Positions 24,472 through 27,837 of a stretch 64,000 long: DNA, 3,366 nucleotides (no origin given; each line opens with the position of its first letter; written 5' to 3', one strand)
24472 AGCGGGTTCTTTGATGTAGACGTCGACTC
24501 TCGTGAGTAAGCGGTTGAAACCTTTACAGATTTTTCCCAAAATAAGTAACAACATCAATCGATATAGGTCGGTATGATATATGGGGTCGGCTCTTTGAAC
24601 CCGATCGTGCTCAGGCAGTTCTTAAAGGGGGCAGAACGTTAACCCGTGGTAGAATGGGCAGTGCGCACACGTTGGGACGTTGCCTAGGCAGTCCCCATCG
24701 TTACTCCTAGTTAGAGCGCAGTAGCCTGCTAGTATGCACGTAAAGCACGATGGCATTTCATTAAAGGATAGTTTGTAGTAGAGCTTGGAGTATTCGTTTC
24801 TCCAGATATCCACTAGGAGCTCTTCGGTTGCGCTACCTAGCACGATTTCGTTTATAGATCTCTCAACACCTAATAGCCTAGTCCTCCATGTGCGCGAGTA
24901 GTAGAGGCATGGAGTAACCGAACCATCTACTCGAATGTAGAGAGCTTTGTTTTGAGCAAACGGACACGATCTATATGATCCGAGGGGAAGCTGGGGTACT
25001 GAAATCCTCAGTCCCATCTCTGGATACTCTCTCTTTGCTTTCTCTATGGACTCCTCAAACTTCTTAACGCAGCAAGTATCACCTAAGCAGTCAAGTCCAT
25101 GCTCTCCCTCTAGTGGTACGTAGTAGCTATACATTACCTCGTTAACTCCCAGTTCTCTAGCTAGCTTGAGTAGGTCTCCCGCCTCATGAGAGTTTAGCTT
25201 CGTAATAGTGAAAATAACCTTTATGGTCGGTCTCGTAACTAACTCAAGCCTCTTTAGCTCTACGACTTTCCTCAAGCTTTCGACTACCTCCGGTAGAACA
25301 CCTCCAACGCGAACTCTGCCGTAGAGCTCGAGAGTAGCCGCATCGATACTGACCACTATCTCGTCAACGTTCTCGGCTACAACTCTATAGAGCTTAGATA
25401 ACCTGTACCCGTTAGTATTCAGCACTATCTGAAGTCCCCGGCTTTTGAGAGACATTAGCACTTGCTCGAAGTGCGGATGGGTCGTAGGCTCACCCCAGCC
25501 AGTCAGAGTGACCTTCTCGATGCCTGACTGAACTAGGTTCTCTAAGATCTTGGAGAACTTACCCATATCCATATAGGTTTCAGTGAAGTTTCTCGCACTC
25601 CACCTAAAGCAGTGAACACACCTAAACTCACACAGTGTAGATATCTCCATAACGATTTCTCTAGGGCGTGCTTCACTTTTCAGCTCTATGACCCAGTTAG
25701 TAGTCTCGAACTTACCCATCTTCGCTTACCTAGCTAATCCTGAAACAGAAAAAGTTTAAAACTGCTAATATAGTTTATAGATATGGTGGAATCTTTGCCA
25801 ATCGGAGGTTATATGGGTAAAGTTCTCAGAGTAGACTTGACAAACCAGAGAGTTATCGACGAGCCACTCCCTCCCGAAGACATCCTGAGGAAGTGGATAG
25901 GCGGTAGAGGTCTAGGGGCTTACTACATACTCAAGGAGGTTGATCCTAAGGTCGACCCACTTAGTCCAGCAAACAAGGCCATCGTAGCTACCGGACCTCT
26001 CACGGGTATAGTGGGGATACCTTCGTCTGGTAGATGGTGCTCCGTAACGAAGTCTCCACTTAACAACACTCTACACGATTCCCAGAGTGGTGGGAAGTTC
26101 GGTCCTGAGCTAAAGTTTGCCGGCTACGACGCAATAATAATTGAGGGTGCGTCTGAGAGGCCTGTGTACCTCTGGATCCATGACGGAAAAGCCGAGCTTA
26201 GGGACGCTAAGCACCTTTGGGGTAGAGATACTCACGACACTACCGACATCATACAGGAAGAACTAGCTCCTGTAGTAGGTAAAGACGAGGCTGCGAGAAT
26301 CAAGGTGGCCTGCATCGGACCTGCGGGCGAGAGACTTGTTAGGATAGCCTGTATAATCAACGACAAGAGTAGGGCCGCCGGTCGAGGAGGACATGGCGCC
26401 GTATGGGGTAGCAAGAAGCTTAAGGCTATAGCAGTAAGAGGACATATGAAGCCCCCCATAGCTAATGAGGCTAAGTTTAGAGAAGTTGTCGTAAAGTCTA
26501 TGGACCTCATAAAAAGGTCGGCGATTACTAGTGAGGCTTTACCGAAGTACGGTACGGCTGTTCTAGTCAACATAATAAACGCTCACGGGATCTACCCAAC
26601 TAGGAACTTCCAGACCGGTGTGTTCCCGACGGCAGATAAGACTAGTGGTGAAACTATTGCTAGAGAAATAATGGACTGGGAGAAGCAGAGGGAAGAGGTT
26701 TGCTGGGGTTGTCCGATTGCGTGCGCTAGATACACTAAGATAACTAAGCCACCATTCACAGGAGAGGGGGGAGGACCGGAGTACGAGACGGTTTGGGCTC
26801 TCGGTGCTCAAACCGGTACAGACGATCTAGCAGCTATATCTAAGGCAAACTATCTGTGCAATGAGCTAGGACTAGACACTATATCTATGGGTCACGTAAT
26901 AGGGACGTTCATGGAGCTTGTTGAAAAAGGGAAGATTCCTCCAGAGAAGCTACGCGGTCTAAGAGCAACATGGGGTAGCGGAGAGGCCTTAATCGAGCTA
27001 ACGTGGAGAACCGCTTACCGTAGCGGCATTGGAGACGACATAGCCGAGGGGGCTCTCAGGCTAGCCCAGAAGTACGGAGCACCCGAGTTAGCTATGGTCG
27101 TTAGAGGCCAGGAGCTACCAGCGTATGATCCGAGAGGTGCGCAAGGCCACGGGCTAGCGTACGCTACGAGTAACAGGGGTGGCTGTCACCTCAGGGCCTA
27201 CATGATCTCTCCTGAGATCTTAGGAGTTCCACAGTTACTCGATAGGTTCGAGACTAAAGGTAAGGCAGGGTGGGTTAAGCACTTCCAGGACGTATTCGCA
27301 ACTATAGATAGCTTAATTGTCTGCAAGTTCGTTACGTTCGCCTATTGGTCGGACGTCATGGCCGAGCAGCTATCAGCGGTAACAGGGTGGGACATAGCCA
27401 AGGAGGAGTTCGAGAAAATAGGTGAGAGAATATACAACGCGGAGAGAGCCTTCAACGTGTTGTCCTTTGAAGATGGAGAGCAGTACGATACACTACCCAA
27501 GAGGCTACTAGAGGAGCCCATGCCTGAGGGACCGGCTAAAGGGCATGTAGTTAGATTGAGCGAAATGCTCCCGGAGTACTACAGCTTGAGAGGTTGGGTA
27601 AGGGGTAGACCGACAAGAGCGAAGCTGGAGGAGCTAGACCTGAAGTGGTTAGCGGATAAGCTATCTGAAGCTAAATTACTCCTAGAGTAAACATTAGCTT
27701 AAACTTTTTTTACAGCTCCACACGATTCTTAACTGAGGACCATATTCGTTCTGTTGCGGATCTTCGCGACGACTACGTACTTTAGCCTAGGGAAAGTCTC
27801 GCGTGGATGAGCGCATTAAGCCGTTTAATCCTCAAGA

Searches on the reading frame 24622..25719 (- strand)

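Call 3: search_protein_families(library=pfam, proteins=[window:24622-25719:-], max_evalue=0.1)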
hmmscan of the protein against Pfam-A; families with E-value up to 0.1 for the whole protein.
window:24622-25719:- (365 aa): 4 families
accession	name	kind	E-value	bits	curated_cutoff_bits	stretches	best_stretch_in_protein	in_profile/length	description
PF04055.27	Radical_SAM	-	3.8e-16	60.1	29.5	1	25-180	2-159/166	Radical SAM superfamily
PF13186.11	SPASM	-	1.8e-08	34.9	21.5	1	252-328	1-66/67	Iron-sulfur cluster-binding domain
PF13353.11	Fer4_12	-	4.8e-06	27.3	22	1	30-127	15-115/137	4Fe-4S single cluster domain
PF00702.32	Hydrolase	-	0.035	14.9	26.4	1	75-151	94-165/191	haloacid dehalogenase-like hydrolase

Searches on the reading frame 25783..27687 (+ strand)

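Call 3: search_protein_families(library=pfam, proteins=[window:25783-27687:+], max_evalue=0.1)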
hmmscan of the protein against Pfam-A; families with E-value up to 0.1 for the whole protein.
window:25783-27687:+ (635 aa): 2 families
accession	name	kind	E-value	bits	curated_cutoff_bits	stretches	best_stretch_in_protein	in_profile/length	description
PF01314.23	AFOR_C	-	5.6e-148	493.6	27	1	235-620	2-385/385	Aldehyde ferredoxin oxidoreductase, domains 2 & 3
PF02730.20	AFOR_N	-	4e-82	275.2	29.8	1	12-220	1-198/199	Aldehyde ferredoxin oxidoreductase, N-terminal domain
